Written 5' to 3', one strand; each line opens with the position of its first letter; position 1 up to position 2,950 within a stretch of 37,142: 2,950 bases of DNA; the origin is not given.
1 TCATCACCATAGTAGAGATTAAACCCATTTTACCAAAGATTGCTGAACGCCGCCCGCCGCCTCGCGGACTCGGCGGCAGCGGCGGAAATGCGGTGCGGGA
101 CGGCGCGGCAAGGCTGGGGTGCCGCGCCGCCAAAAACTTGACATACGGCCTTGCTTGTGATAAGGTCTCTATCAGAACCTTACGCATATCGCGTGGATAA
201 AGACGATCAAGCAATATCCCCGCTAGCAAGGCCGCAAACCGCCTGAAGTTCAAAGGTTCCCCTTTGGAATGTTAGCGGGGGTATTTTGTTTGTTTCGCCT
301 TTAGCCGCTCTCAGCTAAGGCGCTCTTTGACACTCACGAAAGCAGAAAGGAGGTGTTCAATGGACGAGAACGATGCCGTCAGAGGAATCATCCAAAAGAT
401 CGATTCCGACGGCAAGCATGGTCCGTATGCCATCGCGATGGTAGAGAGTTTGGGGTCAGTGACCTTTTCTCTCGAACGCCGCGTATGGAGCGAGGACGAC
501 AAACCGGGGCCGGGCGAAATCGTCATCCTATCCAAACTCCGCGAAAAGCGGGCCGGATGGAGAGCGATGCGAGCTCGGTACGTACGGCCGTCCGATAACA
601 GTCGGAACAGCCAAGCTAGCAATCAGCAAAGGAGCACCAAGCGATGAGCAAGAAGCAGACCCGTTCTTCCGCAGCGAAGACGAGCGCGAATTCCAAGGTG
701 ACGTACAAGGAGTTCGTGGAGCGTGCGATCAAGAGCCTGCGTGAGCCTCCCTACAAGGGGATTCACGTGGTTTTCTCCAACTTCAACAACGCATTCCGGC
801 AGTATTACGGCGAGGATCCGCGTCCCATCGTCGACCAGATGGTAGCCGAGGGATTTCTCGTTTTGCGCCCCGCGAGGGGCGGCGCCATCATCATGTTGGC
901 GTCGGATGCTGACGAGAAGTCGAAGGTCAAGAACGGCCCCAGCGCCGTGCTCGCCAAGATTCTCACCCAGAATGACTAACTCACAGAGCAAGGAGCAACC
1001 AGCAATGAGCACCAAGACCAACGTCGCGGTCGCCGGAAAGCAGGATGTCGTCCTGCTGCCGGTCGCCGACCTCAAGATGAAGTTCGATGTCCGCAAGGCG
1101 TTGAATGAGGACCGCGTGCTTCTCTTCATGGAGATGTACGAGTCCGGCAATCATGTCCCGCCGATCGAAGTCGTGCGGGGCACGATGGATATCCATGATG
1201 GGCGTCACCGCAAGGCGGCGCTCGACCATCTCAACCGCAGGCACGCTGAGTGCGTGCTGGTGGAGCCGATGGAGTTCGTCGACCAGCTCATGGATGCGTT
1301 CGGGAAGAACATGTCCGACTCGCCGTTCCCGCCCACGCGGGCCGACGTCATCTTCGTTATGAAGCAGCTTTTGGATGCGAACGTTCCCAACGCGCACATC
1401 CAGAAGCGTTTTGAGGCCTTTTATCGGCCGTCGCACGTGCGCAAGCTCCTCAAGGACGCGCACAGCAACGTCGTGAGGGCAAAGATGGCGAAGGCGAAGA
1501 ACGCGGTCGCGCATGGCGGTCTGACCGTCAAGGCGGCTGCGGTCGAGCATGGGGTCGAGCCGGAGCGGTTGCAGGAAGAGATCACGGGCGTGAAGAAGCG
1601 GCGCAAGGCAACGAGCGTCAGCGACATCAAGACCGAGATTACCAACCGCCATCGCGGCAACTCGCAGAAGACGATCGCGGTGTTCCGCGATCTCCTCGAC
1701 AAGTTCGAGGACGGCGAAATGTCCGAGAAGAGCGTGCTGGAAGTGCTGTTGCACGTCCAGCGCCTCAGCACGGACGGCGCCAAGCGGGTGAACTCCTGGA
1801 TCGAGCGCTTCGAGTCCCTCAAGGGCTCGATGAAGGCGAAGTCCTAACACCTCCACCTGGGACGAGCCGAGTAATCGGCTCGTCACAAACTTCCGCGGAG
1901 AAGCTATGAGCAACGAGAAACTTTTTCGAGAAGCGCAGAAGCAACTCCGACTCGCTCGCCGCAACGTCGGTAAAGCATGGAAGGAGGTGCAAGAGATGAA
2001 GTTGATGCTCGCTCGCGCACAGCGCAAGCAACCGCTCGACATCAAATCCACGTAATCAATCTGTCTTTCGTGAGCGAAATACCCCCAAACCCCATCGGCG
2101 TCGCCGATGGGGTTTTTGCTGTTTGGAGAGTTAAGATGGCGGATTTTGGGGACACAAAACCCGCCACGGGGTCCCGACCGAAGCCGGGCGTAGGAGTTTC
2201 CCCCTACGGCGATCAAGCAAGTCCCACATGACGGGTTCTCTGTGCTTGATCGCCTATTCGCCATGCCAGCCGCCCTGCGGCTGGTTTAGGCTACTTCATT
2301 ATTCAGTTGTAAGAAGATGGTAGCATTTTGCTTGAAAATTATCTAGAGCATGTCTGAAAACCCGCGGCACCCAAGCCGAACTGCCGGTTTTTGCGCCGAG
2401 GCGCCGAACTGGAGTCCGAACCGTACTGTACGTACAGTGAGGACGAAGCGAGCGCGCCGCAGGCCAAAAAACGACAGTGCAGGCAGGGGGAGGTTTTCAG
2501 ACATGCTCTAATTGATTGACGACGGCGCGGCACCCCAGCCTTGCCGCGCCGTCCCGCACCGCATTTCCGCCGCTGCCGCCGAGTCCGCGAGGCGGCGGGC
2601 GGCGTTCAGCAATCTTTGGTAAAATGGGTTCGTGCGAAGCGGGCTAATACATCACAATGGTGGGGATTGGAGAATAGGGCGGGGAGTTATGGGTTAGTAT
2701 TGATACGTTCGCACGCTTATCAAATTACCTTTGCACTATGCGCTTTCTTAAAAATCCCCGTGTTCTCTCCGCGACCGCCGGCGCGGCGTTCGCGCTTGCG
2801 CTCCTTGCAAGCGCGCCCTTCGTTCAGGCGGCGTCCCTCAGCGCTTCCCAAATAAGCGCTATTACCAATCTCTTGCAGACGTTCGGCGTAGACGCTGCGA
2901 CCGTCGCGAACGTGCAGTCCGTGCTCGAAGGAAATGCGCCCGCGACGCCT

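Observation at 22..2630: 2.6-kb cassette bounded by 108-bp perfect inverted repeats, encoding a ParB/Srx-fold protein and three unknown small proteins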

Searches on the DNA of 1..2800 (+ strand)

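Call 11: search_rna_families(source=window, start=1, end=2800, threshold=evalue, max_evalue=1, show_alignments=2)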
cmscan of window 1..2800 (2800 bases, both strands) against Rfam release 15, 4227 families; matches with E-value up to 1: 1.
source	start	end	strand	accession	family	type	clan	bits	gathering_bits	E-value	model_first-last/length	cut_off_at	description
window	2173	2292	-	RF03000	LOOT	Gene; sRNA;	-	69.2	46.4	2.8e-12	1-121/121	no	LOOT RNA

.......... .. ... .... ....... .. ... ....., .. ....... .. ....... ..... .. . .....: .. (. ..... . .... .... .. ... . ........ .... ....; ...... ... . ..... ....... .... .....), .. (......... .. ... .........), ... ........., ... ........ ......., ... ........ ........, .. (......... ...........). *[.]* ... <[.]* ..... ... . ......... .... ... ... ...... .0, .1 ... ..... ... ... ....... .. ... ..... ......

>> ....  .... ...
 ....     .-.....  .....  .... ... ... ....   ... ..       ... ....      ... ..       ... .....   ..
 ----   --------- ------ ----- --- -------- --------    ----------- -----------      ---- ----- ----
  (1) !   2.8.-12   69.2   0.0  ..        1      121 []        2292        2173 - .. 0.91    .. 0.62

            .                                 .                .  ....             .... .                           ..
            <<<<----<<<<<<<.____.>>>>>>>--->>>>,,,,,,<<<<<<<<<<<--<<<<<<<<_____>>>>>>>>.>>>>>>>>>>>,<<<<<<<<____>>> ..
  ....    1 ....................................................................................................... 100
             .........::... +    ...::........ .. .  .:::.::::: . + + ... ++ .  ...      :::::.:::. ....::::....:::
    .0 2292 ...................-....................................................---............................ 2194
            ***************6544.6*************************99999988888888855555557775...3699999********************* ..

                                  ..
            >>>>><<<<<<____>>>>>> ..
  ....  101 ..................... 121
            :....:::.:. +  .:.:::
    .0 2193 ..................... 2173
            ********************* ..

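Call 26: search_rna_families(sources=[L009, L010, L013, L015, L016, L017, L018, L005, L001], threshold=gathering)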
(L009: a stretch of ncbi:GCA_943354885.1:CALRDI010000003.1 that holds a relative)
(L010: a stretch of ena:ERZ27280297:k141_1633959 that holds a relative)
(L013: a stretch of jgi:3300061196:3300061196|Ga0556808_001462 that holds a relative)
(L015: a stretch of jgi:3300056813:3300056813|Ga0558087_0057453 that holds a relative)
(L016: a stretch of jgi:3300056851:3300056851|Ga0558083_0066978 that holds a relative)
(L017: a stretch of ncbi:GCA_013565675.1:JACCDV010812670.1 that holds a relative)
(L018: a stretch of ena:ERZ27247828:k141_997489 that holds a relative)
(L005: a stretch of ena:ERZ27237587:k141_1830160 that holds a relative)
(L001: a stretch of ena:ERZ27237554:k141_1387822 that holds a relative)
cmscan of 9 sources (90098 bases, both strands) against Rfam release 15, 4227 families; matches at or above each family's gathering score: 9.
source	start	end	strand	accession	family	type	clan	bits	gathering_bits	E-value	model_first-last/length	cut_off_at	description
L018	6718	6788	-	RF00005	tRNA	Gene; tRNA;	CL00001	73.3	29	5.5e-14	1-71/71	no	tRNA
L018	9818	9888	-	RF00005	tRNA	Gene; tRNA;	CL00001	72.3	29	1e-13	1-71/71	no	tRNA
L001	2285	2404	-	RF03000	LOOT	Gene; sRNA;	-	69.2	46.4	9.1e-11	1-121/121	no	LOOT RNA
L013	13294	13364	-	RF00005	tRNA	Gene; tRNA;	CL00001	67.4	29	2.2e-12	1-71/71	no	tRNA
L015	4170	4240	-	RF00005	tRNA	Gene; tRNA;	CL00001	67.4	29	2.2e-12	1-71/71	no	tRNA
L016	4173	4243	-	RF00005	tRNA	Gene; tRNA;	CL00001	67.4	29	2.2e-12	1-71/71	no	tRNA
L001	4417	4489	+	RF00005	tRNA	Gene; tRNA;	CL00001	63.5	29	2.7e-11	1-71/71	no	tRNA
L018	9909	9980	-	RF00005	tRNA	Gene; tRNA;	CL00001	58.2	29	7.8e-10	1-71/71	no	tRNA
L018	8960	9030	-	RF00005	tRNA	Gene; tRNA;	CL00001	51.8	29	4.5e-08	1-71/71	no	tRNA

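Call 59: search_rna_families(sources=[L022, L025, L034, L035, L036, L038, L041, L043, L026, L027, L029, L030, L033, L060], threshold=gathering)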
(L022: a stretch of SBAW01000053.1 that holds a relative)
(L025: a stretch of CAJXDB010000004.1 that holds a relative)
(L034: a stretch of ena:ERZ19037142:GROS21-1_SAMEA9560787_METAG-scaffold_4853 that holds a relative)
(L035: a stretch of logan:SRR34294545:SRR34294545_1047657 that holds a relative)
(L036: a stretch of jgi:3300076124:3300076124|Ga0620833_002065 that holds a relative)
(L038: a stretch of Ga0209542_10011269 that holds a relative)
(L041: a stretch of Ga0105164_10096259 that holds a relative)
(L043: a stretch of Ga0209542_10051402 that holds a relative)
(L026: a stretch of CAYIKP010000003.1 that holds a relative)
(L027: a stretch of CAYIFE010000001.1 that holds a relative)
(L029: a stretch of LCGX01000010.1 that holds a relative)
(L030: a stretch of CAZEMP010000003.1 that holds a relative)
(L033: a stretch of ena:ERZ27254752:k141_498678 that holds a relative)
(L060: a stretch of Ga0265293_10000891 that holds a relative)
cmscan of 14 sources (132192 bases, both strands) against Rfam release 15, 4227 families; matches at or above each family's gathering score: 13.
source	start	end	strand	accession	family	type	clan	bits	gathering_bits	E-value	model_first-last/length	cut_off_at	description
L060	7128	8615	+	RF00177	SSU_rRNA_bacteria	Gene; rRNA;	CL00111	1373.8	50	0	1-1533/1533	no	Bacterial small subunit ribosomal RNA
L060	4845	4916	+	RF00005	tRNA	Gene; tRNA;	CL00001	75.1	29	2.5e-14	1-71/71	no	tRNA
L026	1200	1270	+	RF00005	tRNA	Gene; tRNA;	CL00001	71.2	29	3.1e-13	1-71/71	no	tRNA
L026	1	71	-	RF00005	tRNA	Gene; tRNA;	CL00001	70.9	29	3.6e-13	1-71/71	no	tRNA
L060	9474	9545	+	RF00005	tRNA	Gene; tRNA;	CL00001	68.6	29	1.6e-12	1-71/71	no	tRNA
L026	15349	15448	+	RF03531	n00280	Gene; sRNA;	-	67.8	65.2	4.3e-09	1-101/101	no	Clostridioides difficile sRNA included into helicase gene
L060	9564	9636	+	RF00005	tRNA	Gene; tRNA;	CL00001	66.9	29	4.7e-12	1-71/71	no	tRNA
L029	14407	14478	-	RF00005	tRNA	Gene; tRNA;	CL00001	65.5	29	1.1e-11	1-71/71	no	tRNA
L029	8861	8932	-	RF00005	tRNA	Gene; tRNA;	CL00001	61.9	29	1.1e-10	1-71/71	no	tRNA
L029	6468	6538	-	RF00005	tRNA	Gene; tRNA;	CL00001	60.6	29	2.4e-10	1-71/71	no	tRNA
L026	1077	1148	+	RF00005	tRNA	Gene; tRNA;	CL00001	60.5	29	2.6e-10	1-71/71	no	tRNA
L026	859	929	-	RF00005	tRNA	Gene; tRNA;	CL00001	60.5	29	2.7e-10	1-71/71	no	tRNA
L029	9248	9321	+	RF00005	tRNA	Gene; tRNA;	CL00001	56.6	29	3.1e-09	1-71/71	no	tRNA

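Call 93: search_dna_similar(query=window:1-2700:+, collection=plasmids, mode=distant, max_evalue=0.001, max_rows=8)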
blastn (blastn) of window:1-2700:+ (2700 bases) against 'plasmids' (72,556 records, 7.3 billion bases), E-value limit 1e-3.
No match.

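Call 94: search_dna_similar(query=window:1-2700:+, collection=phages, mode=distant, max_evalue=0.001, max_rows=8)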
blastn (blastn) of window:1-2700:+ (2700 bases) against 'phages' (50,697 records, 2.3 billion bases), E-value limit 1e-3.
No match.

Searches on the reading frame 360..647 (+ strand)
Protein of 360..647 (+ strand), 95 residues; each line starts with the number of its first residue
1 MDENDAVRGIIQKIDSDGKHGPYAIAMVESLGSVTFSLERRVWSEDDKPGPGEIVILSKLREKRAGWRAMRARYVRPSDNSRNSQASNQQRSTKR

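Call 6: search_protein_families(library=pfam, proteins=[window:360-647:+], max_evalue=0.1)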
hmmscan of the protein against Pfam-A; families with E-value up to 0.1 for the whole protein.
window:360-647:+ (95 aa): 0 families

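Call 28: find_encoding_contigs(protein=window:360-647:+, flank=10000, max_places=10)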
Protein window:360-647:+ (95 aa): 4 contigs read that carry it; 2 places shown.
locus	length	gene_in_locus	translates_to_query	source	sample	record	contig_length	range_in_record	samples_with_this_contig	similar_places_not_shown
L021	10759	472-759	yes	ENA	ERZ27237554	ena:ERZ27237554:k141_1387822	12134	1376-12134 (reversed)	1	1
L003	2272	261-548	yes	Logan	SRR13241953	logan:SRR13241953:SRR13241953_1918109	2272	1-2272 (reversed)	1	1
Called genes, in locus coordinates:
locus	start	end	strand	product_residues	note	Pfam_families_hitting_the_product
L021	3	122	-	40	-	?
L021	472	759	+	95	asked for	-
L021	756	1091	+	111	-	-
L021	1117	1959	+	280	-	-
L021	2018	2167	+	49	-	-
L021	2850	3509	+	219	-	PF01471:PG_binding_1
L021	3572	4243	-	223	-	-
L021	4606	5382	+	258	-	PF08032:SpoU_sub_bind (faint), PF00588:SpoU_methylase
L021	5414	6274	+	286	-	PF02272:DHHA1 (weak)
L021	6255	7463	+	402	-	PF00814:TsaD, PF22521:HypF_C_2 (weak)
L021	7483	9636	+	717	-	PF00133:tRNA-synt_1, PF09334:tRNA-synt_1g, PF00133:tRNA-synt_1, PF08264:Anticodon_1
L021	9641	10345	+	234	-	PF13367:PrsW-protease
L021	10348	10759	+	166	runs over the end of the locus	PF00011:HSP20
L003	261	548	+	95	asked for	-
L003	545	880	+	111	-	-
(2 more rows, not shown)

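Call 37: search_protein_families(library=phrogs, proteins=[window:360-647:+], max_evalue=0.01)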
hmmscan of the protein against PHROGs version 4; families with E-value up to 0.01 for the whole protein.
window:360-647:+ (95 aa): 0 families

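Call 38: search_protein_families(library=ncbifam, proteins=[window:360-647:+], max_evalue=0.01)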
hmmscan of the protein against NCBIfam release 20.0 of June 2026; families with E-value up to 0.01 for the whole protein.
window:360-647:+ (95 aa): 0 families

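Call 49: search_protein_families(library=padloc, proteins=[window:360-647:+], max_evalue=0.1)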
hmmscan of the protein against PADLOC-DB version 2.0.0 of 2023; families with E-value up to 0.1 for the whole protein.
window:360-647:+ (95 aa): 0 families

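Call 67: find_homologous_proteins(query=window:360-647:+, max_evalue=0.001)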
Query window:360-647:+ (95 aa): 19 proteins with E <= 0.001 among 20 candidates.
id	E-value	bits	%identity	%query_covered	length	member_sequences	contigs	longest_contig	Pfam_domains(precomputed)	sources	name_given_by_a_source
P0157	2.7e-55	202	100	100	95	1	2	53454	-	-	-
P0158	4.2e-39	150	75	97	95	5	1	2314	-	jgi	jgi:hypothetical protein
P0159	8.8e-38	146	72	100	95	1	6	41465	-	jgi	jgi:hypothetical protein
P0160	2.7e-36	141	73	93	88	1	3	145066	-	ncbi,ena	-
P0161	3.1e-36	141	73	94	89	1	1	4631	-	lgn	-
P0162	1.1e-35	139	73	95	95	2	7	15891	-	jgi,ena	-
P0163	1.9e-35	139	74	88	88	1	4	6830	-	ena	-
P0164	9.4e-34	133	68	97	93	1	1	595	-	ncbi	-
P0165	4.7e-31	124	73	84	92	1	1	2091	-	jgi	jgi:hypothetical protein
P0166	3.3e-30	122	67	87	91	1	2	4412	-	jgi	jgi:hypothetical protein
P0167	1.3e-29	120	67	92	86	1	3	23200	-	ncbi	-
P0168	5.7e-29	118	69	85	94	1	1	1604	-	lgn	-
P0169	4.2e-24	102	64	84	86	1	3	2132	-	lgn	-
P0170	5.2e-22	96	56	91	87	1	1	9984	-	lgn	-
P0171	1.2e-21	94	58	85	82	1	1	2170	-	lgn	-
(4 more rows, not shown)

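Call 75: predict_structure(alignment_id=A3)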
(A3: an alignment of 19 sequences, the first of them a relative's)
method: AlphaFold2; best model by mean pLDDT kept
length: 95 residues; sequences in the alignment: 19
mean_pLDDT: 76.5   pTM: 0.63
mean pLDDT of the five models: 76.5, 71.3, 65.6, 65.0, 64.9
residues with pLDDT >= 90: 19; 70-90: 52; 50-70: 8; < 50: 16
segments of 3 or more residues with pLDDT < 50: 82-95
pLDDT, mean of each block of 10 residues (from residue 1): 71 90 91 89 83 88 79 73 42 41
secondary structure, 60 per line:
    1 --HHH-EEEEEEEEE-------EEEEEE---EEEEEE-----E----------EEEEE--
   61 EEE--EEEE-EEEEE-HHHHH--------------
elements in order: E7-15 E23-28 E32-37 E54-58 E61-63 E66-69 E71-75 H77-81

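Call 79: fold_search(model_id=the predicted structure, library=pdb)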
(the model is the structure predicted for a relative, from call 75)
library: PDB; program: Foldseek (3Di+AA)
matches with E <= 10: 1028; with E <= 0.001: 0
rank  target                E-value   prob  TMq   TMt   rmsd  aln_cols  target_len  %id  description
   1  7ubn_N                1.3e-02  1.00  0.46  0.15   5.5        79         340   14  Transcription antitermination complex: NusA-containing "engaged" Qlambda-loading complex (released 2022-09-28)
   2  1mjc                  1.4e-02  1.00  0.57  0.75   2.4        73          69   12  CRYSTAL STRUCTURE OF CSPA, THE MAJOR COLD SHOCK PROTEIN OF ESCHERICHIA COLI (released 1994-06-22)
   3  2l15_MODEL_1_A        2.0e-02  1.00  0.57  0.75   2.4        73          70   12  Solution Structure of Cold Shock Protein CspA Using Combined NMR and CS-Rosetta method (released 2010-09-15)
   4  7qxa_O                2.0e-02  0.99  0.47  0.38   4.4        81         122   15  Cryo-EM map of human telomerase-DNA-TPP1 complex (sharpened) (released 2022-03-02)
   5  8ez6_A                2.2e-02  1.00  0.49  0.68   2.8        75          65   20  The DBC1/SIRT1 Interaction is Choreographed by Post-translational Modification (released 2024-03-27)
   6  4a4i_A                2.2e-02  1.00  0.47  0.53   4.0        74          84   12  Crystal structure of the human Lin28b cold shock domain (released 2012-08-08)
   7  3i2z_A                2.5e-02  1.00  0.58  0.75   2.2        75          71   12  Structure of cold shock protein E from Salmonella typhimurium (released 2009-12-22)
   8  3ulj_A                2.5e-02  1.00  0.53  0.57   3.2        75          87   12  Crystal structure of apo Lin28B cold shock domain (released 2012-08-15)
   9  8q66_B                3.5e-02  1.00  0.53  0.24   3.5        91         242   15  Crystal Structure of the C. elegans MUT-7 MUT-8 CTD complex (released 2024-03-06)
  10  2i46_B                3.5e-02  0.99  0.47  0.35   5.4        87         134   13  Crystal structure of human TPP1 (released 2006-11-28)
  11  3dm3_A                3.5e-02  0.99  0.46  0.45   5.1        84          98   18  Crystal structure of a domain of a Replication factor A protein, from Methanocaldococcus jannaschii. NorthEast Structu (released 2008-08-26)
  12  9a74_B                3.5e-02  0.98  0.44  0.15   5.7        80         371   18  Integrative model of YKUJ-NUSA by crosslinking MS and deep learning (released 2024-09-18)
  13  6tqn_A                4.0e-02  1.00  0.49  0.11   3.4        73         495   19  rrn anti-termination complex without S4 (released 2020-08-05)
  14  4a76_C                4.0e-02  1.00  0.49  0.53   3.8        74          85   12  The Lin28b Cold shock domain in complex with heptathymidine (released 2012-09-05)
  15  4a76_A                4.0e-02  0.99  0.47  0.51   4.1        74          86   12  The Lin28b Cold shock domain in complex with heptathymidine (released 2012-09-05)
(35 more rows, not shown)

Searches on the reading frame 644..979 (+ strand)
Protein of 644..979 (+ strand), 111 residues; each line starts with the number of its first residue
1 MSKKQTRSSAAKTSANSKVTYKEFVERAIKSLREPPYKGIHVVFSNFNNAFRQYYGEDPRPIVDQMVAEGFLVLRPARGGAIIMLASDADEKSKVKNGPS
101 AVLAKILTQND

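Call 6: search_protein_families(library=pfam, proteins=[window:644-979:+], max_evalue=0.1)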
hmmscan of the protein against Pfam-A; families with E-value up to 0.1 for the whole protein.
window:644-979:+ (111 aa): 0 families

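Call 37: search_protein_families(library=phrogs, proteins=[window:644-979:+], max_evalue=0.01)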
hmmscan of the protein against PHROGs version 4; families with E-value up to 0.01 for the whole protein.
window:644-979:+ (111 aa): 0 families

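Call 38: search_protein_families(library=ncbifam, proteins=[window:644-979:+], max_evalue=0.01)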
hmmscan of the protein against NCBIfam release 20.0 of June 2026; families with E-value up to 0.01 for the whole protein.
window:644-979:+ (111 aa): 0 families

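Call 49: search_protein_families(library=padloc, proteins=[window:644-979:+], max_evalue=0.1)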
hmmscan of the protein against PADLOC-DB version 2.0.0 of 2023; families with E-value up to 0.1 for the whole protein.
window:644-979:+ (111 aa): 0 families

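Call 91: search_solved_structures(query=A5, max_evalue=5)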
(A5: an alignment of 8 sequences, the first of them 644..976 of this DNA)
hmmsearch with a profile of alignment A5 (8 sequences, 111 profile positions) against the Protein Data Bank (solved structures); distinct sequences matched with E-value up to 5: 4.
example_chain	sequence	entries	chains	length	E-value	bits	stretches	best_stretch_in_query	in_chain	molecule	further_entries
2bl8_A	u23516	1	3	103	0.87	12.7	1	29-69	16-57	ENTEROCINE A IMMUNITY PROTEIN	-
2bl7_A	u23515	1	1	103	1.1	12.3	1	29-69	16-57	ENTEROCINE A IMMUNITY PROTEIN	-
7k47_A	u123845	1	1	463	1.8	11.7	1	26-59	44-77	Bifunctional protein GlmU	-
1q3k_A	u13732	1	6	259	1.9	11.6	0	23-82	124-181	creatininase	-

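Call 92: search_protein_families(library=pfam, alignment_id=A5, max_evalue=1)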
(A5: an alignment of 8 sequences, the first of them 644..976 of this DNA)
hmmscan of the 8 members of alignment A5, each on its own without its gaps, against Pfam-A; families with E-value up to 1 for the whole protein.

A. member 1, window:644-976:+ (111 aa): 0 families

B. families by the number of members that match (of 8 scanned): 4 families
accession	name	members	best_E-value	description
PF01031.25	Dynamin_M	1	0.0036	Dynamin central region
PF14490.11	HHH_RecD2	1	0.1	ATP-dependent RecD2 DNA helicase HHH domain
PF23881.1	DUF7234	1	0.14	Family of unknown function (DUF7234)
PF06399.18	GFRP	1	0.15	GTP cyclohydrolase I feedback regulatory protein (GFRP)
